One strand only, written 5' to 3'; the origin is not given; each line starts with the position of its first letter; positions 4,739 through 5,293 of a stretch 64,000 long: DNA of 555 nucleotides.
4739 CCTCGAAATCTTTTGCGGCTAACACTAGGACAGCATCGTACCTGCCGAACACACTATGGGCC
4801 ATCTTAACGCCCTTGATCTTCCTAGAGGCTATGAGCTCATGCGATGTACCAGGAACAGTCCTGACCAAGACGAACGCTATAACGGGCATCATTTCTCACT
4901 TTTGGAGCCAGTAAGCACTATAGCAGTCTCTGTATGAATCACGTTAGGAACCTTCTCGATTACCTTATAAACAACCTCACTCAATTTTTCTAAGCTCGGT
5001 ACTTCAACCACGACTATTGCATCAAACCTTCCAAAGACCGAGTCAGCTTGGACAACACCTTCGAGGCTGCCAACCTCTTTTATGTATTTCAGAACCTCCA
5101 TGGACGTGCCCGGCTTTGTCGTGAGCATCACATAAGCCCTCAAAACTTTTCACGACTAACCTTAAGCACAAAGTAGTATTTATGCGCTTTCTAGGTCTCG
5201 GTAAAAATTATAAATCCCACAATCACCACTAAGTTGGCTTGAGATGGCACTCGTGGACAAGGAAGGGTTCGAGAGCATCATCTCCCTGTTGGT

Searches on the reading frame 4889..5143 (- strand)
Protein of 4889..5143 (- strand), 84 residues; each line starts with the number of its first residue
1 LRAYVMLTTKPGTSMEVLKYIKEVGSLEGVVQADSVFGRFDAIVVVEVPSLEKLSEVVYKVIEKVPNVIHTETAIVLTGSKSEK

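Call 3: search_protein_families(library=pfam, proteins=[window:4889-5143:-], max_evalue=0.01)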
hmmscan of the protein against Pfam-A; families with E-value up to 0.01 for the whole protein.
window:4889-5143:- (84 aa): 4 families
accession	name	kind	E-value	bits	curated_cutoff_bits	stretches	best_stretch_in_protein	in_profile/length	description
PF01037.27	AsnC_trans_reg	-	3.3e-12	46.5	25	1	5-77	1-71/73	Lrp/AsnC ligand binding domain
PF03927.19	NapD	-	0.0035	17.9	28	0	7-72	8-68/76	NapD protein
PF22482.2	AsnC_trans_reg_3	-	0.004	17.7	24.4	1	31-82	38-88/95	PF0864 C-terminal dimeric alpha+beta barrel domain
PF08734.17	GYD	-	0.005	17.3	31.4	1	30-61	37-68/91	GYD domain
